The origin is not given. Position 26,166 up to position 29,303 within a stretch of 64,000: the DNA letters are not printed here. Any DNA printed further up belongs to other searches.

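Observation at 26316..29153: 945-aa secreted protein: large uncharacterised domain fused to a C-terminal class-I cytochrome c, first coding gene of the oxyanion operon after the barrel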

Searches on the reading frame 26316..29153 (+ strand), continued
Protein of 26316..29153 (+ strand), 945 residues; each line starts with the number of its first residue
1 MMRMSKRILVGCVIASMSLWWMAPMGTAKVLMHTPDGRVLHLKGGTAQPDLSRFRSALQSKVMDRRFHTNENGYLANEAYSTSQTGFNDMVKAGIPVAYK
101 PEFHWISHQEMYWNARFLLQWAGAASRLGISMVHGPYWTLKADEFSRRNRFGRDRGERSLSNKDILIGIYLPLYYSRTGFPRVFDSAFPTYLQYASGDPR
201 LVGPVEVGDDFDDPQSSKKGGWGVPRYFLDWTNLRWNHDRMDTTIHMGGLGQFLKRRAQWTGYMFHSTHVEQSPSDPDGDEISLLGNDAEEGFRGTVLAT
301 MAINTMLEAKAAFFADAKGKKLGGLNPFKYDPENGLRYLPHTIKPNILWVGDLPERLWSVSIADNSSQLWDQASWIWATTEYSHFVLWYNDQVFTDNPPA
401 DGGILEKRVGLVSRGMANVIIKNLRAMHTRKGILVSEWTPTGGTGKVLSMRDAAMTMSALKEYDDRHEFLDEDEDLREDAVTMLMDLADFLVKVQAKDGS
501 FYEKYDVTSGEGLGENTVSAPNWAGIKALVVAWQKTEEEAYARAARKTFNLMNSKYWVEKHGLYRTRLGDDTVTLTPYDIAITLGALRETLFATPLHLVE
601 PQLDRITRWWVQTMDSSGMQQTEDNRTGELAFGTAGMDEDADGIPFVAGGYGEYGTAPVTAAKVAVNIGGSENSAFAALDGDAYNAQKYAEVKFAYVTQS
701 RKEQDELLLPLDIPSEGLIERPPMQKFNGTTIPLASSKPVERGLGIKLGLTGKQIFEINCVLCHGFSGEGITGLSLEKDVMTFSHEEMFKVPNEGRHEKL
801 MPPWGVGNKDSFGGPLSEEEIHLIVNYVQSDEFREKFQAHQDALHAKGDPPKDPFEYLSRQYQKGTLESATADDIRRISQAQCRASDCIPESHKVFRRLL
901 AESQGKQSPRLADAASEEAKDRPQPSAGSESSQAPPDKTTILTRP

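Call 36: search_solved_structures(query=A1, max_evalue=10)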
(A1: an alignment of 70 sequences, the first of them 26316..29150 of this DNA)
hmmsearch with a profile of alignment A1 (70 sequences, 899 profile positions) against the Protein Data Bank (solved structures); distinct sequences matched with E-value up to 10: 134 (the best 60 are shown).
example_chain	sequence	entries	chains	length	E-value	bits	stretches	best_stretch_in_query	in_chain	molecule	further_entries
6xkx_p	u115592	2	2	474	7.6e-14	53.8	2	731-829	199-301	Cbb3-type cytochrome c oxidase subunit CcoP,Cytochrome c-type cyt cy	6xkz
6xkw_p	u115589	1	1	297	1.3e-11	46.5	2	731-820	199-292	Cbb3-type cytochrome c oxidase subunit CcoP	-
8smr_G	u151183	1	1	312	7.6e-10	40.6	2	738-797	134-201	Cbb3-type cytochrome c oxidase subunit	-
8snh_G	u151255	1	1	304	2.8e-09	38.7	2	741-763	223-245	Cbb3-type cytochrome c oxidase subunit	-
3mk7_C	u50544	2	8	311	3.1e-09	38.6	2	739-799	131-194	Cytochrome c oxidase, cbb3-type, subunit P | Cbb3-type cytochrome c oxidase subunit CcoP1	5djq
9g83_v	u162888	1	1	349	4e-08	34.9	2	739-820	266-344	Cbb3-type cytochrome c oxidase subunit CcoP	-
6hwh_M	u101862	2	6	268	2e-07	32.6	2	739-821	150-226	Cytochrome bc1 complex cytochrome c subunit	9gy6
8ovc_O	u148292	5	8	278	2.2e-07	32.4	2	739-821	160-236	Cytochrome bc1 complex cytochrome c subunit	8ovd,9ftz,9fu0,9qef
6adq_C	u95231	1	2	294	2.7e-07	32.2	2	739-821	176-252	Cytochrome bc1 complex cytochrome c subunit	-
9wcx_U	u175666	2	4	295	3.8e-07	31.7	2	737-821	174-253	Cytochrome bc1 complex cytochrome c subunit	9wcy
5guw_M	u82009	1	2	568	4.6e-07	31.4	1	719-821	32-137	Nitrite reductase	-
7rh5_O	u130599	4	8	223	6.4e-07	30.9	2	739-821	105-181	Cytochrome bc1 complex cytochrome c subunit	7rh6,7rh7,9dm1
1hzu_A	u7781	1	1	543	7.3e-07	30.7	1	732-821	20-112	NITRITE REDUCTASE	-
1bl9_A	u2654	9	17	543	7.4e-07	30.7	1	732-821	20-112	NITRITE REDUCTASE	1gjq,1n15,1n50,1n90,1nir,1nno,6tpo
1hzv_A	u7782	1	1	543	7.4e-07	30.7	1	732-821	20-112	NITRITE REDUCTASE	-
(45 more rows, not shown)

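Call 40: search_protein_families(library=pfam, proteins=[P0022, P0064, P0077, L015:5759-8155:+, L029:17405-20056:+, L029:11543-13684:+, L012:17773-19461:+, L006:14123-16423:+, L018:12975-14003:+], max_evalue=1)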
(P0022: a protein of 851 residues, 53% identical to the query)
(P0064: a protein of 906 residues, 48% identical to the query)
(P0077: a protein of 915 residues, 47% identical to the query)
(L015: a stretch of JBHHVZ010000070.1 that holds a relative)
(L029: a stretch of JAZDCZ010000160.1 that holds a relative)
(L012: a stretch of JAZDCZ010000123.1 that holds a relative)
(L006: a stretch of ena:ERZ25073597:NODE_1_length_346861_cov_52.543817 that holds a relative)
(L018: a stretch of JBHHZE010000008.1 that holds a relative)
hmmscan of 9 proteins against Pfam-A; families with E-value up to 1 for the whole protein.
P0022 (851 aa): 5 families
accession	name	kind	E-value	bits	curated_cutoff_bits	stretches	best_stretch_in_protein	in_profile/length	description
PF13442.11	Cytochrome_CBB3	-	3.5e-10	40.5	27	1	760-835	5-68/68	Cytochrome C oxidase, cbb3-type, subunit III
PF00034.26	Cytochrom_C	-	9.1e-07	30.6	21.3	1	761-837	4-88/90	Cytochrome c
PF07221.17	GlcNAc_2-epim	-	1.2e-05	25.2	23.4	1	514-573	274-333/347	N-acylglucosamine 2-epimerase (GlcNAc 2-epimerase)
PF06662.19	C5-epim_C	-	0.022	14.7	23.3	1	518-549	31-62/188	D-glucuronyl C5-epimerase C-terminus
PF06917.19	Pectate_lyase_2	-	0.14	11.2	26.6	1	512-560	29-75/491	Periplasmic pectate lyase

P0064 (906 aa): 5 families
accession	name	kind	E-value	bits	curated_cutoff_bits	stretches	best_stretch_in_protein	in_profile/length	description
PF13442.11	Cytochrome_CBB3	-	9.3e-11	42.3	27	1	750-826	5-68/68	Cytochrome C oxidase, cbb3-type, subunit III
PF00034.26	Cytochrom_C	-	4.1e-07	31.7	21.3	1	751-828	4-88/90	Cytochrome c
PF07221.17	GlcNAc_2-epim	-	1.1e-05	25.3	23.4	1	509-572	264-327/347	N-acylglucosamine 2-epimerase (GlcNAc 2-epimerase)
PF06662.19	C5-epim_C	-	0.0012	18.9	23.3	1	523-565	31-71/188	D-glucuronyl C5-epimerase C-terminus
PF08631.16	SPO22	-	0.049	13.5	27.5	1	502-558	58-116/274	Meiosis protein SPO22/ZIP4 like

P0077 (915 aa): 4 families
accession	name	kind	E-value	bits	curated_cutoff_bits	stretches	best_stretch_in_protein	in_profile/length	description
PF13442.11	Cytochrome_CBB3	-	2.2e-08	34.7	27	1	744-820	4-67/68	Cytochrome C oxidase, cbb3-type, subunit III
PF00034.26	Cytochrom_C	-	4.7e-08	34.7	21.3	1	746-822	4-87/90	Cytochrome c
PF07221.17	GlcNAc_2-epim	-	6.1e-06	26.2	23.4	1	490-567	254-331/347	N-acylglucosamine 2-epimerase (GlcNAc 2-epimerase)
PF06662.19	C5-epim_C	-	0.072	13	23.3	1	513-545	30-62/188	D-glucuronyl C5-epimerase C-terminus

L015:5759-8155:+ (798 aa): 8 families
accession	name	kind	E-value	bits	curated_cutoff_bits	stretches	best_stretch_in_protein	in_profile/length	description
PF13442.11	Cytochrome_CBB3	-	2.2e-34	118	27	3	282-367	5-65/68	Cytochrome C oxidase, cbb3-type, subunit III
PF00034.26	Cytochrom_C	-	5.7e-31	108.1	21.3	3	419-518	1-89/90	Cytochrome c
PF09459.16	EB_dh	-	2.3e-18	67.5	33.3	1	546-745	1-236/236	Ethylbenzene dehydrogenase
PF14495.11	Cytochrom_C550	-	1.4e-06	28.4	27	1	408-439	15-45/136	Cytochrome c-550 domain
PF02167.20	Cytochrom_C1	-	0.011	15.8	22.8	0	414-437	10-33/219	Cytochrome C1 family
PF09086.16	DUF1924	-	0.029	15.2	22.5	0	285-303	23-41/96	Domain of unknown function (DUF1924)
PF14537.11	Cytochrom_c3_2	-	0.18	12.7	25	0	277-296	46-65/79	Cytochrome c3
PF13160.11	DUF3995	-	0.83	10.6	34.3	0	7-63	39-97/124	Protein of unknown function (DUF3995)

L029:17405-20056:+ (883 aa): 3 families
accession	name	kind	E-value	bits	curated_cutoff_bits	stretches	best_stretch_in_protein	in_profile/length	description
PF01654.22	Cyt_bd_oxida_I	-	4.4e-13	49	26.2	2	58-172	2-117/418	Cytochrome bd terminal oxidase subunit I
PF09682.15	Phage_holin_6_1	-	0.11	13.4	24.9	1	188-269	7-88/101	Bacteriophage holin of superfamily 6 (Holin_LLH)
PF10025.14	DUF2267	-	0.13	12.9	29.8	1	220-288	44-111/122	Uncharacterized conserved protein (DUF2267)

L029:11543-13684:+ (713 aa): 0 families

L012:17773-19461:+ (562 aa): 3 families
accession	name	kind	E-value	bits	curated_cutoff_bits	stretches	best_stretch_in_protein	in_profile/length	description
PF09459.16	EB_dh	-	2.3e-21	77.4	33.3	1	291-501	1-232/236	Ethylbenzene dehydrogenase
PF13442.11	Cytochrome_CBB3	-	4.7e-21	75.3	27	2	45-135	2-68/68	Cytochrome C oxidase, cbb3-type, subunit III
PF00034.26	Cytochrom_C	-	4.6e-20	73.2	21.3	2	46-137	1-88/90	Cytochrome c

L006:14123-16423:+ (766 aa): 11 families
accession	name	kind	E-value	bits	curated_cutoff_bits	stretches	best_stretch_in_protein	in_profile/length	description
PF13442.11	Cytochrome_CBB3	-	4.1e-33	113.9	27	3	289-374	5-65/68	Cytochrome C oxidase, cbb3-type, subunit III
PF00034.26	Cytochrom_C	-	1.2e-28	100.7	21.3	3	428-527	1-89/90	Cytochrome c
PF09459.16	EB_dh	-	7.4e-16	59.3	33.3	1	558-754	4-236/236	Ethylbenzene dehydrogenase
PF14495.11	Cytochrom_C550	-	1.1e-06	28.8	27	1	414-453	12-52/136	Cytochrome c-550 domain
PF09086.16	DUF1924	-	0.0057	17.4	22.5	0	289-310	20-41/96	Domain of unknown function (DUF1924)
PF11845.13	Tll0287-like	-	0.007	17.2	24.1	0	388-451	66-116/144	Tll0287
PF22113.1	Mtrc-MtrF_II-IV_dom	-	0.012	15.5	30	0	285-305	146-166/176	Outer membrane cytochrome MtrC/MtrF-like, domains II/IV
PF22297.1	PccH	-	0.07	13.6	24.4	0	432-449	7-24/133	PccH Cytochrome c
PF22618.1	RskA_N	-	0.14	12.8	27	1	134-170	10-46/48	Anti-sigma-K factor RskA, N-terminal domain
PF02167.20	Cytochrom_C1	-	0.53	10.4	22.8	0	289-303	17-31/219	Cytochrome C1 family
PF09699.15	Paired_CXXCH_1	-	0.91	9.7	20.6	0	433-453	3-23/41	Doubled CXXCH motif (Paired_CXXCH_1)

L018:12975-14003:+ (342 aa): 6 families
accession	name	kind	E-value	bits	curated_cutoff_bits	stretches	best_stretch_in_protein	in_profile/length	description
PF13620.12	CarboxypepD_reg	-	2.1e-11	44.4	32.3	1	286-339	27-81/82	Carboxypeptidase regulatory-like domain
PF14686.12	fn3_3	-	6.2e-09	36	24.4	1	287-335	25-75/75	Polysaccharide lyase family 4, domain II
PF13715.12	CarbopepD_reg_2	-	4.7e-07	30.2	32.2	1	279-339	16-76/88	CarboxypepD_reg-like domain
PF09430.16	EMC7_beta-sandw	-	1.2e-05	25.9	26.6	1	286-333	18-65/122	ER membrane protein complex subunit 7, beta-sandwich domain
PF08308.17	PEGA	-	0.00031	21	20.8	1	301-341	29-69/71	PEGA domain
PF17802.7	SpaA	-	0.084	13.5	23.1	1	291-312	36-57/91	Prealbumin-like fold domain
